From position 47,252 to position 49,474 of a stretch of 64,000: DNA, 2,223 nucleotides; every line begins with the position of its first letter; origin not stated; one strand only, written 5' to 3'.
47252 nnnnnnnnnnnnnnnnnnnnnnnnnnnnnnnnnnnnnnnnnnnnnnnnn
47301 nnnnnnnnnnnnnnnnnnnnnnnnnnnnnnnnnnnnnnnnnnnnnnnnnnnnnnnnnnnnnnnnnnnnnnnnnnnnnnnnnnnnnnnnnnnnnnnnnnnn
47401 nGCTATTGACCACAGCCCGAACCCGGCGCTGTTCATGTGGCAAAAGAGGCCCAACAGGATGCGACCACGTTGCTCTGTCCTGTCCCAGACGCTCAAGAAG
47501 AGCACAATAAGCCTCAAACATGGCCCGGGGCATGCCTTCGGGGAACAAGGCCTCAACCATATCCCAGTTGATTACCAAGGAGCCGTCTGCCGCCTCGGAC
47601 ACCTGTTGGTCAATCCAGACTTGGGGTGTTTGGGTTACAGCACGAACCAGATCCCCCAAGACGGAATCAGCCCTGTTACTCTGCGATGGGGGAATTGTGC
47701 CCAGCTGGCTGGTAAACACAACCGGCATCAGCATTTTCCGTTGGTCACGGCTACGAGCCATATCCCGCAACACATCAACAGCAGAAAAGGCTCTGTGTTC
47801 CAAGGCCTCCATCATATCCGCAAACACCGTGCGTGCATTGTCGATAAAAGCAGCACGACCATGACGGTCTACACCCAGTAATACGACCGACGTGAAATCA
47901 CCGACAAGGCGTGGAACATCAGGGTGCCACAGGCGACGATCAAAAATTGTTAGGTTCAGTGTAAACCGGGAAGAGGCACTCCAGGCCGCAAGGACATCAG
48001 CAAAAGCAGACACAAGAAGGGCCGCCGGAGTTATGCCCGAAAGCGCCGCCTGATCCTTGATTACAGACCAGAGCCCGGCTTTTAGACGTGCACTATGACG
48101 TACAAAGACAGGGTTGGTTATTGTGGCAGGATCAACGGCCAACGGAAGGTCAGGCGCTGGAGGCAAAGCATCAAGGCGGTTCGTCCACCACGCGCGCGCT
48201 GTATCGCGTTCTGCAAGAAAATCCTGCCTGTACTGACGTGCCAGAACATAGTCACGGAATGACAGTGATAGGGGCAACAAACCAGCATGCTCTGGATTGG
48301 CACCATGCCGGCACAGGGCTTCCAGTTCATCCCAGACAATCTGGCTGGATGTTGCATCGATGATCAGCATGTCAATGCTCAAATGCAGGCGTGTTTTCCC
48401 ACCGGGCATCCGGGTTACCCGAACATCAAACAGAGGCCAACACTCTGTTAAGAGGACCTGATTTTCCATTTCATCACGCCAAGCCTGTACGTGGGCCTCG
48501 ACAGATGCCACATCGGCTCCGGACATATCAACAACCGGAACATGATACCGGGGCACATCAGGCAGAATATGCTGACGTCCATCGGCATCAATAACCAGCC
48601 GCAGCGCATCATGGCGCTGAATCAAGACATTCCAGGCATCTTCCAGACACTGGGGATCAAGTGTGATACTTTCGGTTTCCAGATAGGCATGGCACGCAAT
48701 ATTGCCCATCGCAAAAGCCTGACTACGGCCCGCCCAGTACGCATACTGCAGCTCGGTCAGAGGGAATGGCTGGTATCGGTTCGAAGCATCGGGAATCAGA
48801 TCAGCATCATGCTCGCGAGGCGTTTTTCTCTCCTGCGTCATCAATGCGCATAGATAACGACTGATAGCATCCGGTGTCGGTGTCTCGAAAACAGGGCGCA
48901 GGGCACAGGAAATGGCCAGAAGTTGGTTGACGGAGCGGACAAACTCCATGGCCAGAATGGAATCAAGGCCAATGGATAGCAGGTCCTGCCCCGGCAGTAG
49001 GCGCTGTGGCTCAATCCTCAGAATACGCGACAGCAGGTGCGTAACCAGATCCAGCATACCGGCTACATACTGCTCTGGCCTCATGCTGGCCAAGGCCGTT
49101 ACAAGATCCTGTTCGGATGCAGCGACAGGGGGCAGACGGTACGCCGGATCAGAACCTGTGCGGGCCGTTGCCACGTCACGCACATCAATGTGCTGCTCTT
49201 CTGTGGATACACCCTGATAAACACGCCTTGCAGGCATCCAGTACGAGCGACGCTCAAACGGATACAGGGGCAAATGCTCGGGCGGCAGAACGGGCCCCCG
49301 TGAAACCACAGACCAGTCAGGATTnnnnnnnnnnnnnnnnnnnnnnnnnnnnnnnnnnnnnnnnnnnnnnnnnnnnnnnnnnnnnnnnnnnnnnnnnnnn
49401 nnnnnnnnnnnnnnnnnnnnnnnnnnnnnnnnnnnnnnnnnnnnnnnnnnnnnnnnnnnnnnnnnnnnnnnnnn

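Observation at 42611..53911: Yersiniabactin/pyochelin-type assembly line primed by a fatty acyl-AMP ligase instead of an aryl acid: predicted lipo-tris-thiazol(id)ine metallophore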

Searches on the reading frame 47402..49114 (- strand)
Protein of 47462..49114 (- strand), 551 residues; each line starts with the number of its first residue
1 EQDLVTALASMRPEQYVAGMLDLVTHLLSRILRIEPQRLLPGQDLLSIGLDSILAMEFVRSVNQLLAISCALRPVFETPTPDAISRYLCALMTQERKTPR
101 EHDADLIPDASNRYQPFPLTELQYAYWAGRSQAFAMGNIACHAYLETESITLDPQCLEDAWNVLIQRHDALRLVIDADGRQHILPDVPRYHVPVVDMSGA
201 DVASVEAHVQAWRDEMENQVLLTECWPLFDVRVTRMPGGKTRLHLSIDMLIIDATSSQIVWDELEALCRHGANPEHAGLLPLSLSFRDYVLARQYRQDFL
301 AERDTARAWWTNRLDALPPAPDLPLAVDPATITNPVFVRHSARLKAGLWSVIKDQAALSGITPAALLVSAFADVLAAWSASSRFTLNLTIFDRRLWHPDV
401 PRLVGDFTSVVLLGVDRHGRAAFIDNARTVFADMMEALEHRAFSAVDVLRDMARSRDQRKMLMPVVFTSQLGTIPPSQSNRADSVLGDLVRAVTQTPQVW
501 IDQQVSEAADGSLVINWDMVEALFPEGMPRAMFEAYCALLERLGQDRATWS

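Call 6: search_protein_families(library=pfam, proteins=[window:47402-48814:-], max_evalue=0.01)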
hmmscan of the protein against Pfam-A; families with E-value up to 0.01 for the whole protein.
window:47402-48814:- (471 aa): 1 family
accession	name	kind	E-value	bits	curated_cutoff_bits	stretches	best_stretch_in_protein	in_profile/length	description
PF00668.25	Condensation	-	9.7e-33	114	30.6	1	42-442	30-432/456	Condensation domain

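Call 49: search_protein_representatives(protein=window:47462-49114:-)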
Query: 551 residues. Proteins with E-value up to 0.001 (for the whole library): 21071; up to 1e-10: 9465; up to 1e-30: 3970. The best 150 are listed.
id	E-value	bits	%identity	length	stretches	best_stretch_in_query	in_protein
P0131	0.0e+00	2122.1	39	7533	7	33-550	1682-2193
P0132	0.0e+00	1787.5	42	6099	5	44-550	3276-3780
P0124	0.0e+00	1496.3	64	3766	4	1-550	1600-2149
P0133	0.0e+00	1271.4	38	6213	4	28-546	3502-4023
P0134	0.0e+00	1271.1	39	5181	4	43-550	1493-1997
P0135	0.0e+00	1262.0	38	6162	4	43-550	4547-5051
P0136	0.0e+00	1038.6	38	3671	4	26-550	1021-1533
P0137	0.0e+00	1020.0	38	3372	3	12-550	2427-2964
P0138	2.0e-286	967.5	41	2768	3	38-550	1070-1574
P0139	2.0e-285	964.2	46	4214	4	17-551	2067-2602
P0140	3.6e-282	953.4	40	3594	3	24-544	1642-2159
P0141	2.4e-280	947.5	32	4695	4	43-543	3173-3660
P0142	2.4e-274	927.7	34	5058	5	46-545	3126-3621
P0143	3.8e-267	903.9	41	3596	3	42-541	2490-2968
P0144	7.2e-262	886.5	39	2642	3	43-550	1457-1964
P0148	2.9e-258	874.6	44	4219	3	8-551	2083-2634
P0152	3.3e-244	828.2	43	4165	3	25-550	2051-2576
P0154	2.5e-238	808.8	43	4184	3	18-550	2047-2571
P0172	5.7e-215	731.7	41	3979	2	43-550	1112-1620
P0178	1.8e-205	700.4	42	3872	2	49-550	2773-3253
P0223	2.7e-180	617.2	39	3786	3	45-550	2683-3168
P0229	2.7e-178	610.6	39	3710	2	46-550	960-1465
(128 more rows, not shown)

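Call 55: list_cluster_members(proteins=[P0139, P0148, P0152, P0154, P0178, P0223, P0172, P0229])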
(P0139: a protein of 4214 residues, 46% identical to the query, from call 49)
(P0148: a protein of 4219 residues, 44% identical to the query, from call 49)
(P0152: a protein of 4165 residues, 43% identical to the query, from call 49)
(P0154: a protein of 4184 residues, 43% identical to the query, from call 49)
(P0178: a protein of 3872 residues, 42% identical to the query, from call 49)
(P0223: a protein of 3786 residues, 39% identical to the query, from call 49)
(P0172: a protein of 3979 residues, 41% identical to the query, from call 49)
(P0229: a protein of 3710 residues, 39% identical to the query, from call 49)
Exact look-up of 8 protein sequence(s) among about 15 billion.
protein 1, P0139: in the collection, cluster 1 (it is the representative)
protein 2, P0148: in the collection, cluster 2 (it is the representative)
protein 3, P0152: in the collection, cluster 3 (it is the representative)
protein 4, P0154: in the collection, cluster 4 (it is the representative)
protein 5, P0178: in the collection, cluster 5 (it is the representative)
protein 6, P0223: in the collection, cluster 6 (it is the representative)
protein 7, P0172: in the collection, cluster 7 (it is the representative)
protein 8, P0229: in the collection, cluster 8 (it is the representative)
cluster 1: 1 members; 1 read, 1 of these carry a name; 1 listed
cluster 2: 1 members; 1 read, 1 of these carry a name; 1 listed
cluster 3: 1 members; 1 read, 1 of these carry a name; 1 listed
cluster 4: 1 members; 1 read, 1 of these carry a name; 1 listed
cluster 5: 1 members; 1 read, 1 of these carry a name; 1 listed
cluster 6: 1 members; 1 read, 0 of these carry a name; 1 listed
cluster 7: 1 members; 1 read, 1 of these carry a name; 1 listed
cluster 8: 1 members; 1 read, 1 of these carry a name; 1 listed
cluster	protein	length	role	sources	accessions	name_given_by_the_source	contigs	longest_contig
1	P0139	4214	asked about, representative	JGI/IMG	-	amino acid adenylation domain-containing protein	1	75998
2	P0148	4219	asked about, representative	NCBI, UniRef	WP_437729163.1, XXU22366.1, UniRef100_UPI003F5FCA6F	amino acid adenylation domain-containing protein [Sorangium sp. So ce861] | amino acid adenylation domain-containing protein n=1 Tax=Sorangium sp. So ce861 ...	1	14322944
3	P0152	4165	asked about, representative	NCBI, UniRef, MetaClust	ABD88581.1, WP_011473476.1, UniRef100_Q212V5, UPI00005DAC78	hybrid non-ribosomal peptide synthetase/type I polyketide synthase [Rhodopseudomonas ... | L-cysteine--[L-cysteinyl-carrier protein] ligase n=1 Tax=Rhodopseudomonas palustris ... | status=active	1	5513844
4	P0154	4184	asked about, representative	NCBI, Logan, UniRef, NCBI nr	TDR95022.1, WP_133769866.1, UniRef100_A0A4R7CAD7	non-ribosomal peptide synthetase/type I polyketide synthase [Enterovirga rhinocerotis] | Amino acid adenylation domain-containing protein n=1 Tax=Enterovirga rhinocerotis ...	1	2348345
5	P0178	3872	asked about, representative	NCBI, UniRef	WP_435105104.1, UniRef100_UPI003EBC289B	amino acid adenylation domain-containing protein [Arhodomonas sp. AD133] | amino acid adenylation domain-containing protein n=1 Tax=Arhodomonas sp. AD133 ...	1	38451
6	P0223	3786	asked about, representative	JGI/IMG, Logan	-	-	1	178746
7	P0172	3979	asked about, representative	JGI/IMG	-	amino acid adenylation domain-containing protein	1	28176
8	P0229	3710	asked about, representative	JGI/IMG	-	amino acid adenylation domain-containing protein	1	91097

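Call 58: find_encoding_contigs(protein=P0154, flank=10000, max_places=1)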
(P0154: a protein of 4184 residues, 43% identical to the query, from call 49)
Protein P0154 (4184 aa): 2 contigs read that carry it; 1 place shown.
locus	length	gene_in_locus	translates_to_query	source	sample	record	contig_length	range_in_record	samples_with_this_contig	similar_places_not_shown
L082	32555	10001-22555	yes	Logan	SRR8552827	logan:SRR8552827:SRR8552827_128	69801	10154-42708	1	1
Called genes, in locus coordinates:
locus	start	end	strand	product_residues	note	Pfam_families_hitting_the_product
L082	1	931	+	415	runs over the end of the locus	PF07690:MFS_1, PF13000:Acatn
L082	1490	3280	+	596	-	PF00664:ABC_membrane, PF00005:ABC_tran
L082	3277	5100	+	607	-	PF00664:ABC_membrane, PF00005:ABC_tran, PF02463:SMC_N (weak)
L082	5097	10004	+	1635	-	PF00668:Condensation, PF00501:AMP-binding, PF13193:AMP-binding_C (faint), PF13489:Methyltransf_23, PF08241:Methyltransf_11 (weak), PF08242:Methyltransf_12, PF00550:PP-binding, PF00975:Thioesterase, +1 more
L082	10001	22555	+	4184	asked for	PF00501:AMP-binding, PF23024:AMP-dom_DIP2-like, PF00550:PP-binding, PF00109:ketoacyl-synt, PF02801:Ketoacyl-synt_C, PF16197:KAsynt_C_assoc, PF00698:Acyl_transf_1, PF00106:adh_short, +12 more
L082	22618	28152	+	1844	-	PF00109:ketoacyl-synt, PF02801:Ketoacyl-synt_C, PF16197:KAsynt_C_assoc, PF08241:Methyltransf_11, PF08242:Methyltransf_12, PF13489:Methyltransf_23, PF13649:Methyltransf_25, PF13847:Methyltransf_31, +4 more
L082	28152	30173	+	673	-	PF01408:GFO_IDH_MocA, PF21390:Irp3-like_C, PF01209:Ubie_methyltran (weak), PF13489:Methyltransf_23, PF08241:Methyltransf_11, PF08242:Methyltransf_12, PF13649:Methyltransf_25, PF13847:Methyltransf_31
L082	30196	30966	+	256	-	PF00975:Thioesterase, PF12697:Abhydrolase_6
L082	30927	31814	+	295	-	PF22624:AASDHPPT_N (weak), PF01648:ACPS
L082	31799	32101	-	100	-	-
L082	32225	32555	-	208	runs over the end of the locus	PF04299:FMN_bind_2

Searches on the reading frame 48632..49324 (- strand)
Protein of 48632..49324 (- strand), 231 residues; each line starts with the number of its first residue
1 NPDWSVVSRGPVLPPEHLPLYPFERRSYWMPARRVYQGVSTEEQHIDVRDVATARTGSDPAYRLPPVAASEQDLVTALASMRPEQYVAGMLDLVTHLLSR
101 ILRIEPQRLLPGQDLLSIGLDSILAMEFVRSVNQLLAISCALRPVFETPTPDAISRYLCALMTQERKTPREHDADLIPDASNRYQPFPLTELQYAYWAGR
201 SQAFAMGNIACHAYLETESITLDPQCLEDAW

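Call 6: search_protein_families(library=pfam, proteins=[window:48632-49324:-], max_evalue=0.01)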
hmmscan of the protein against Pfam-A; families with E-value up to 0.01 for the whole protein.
window:48632-49324:- (231 aa): 1 family
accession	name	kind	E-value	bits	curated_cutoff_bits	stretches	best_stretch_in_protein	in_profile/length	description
PF00550.31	PP-binding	-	3.3e-11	43.7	20.8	1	93-158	2-67/67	Phosphopantetheine attachment site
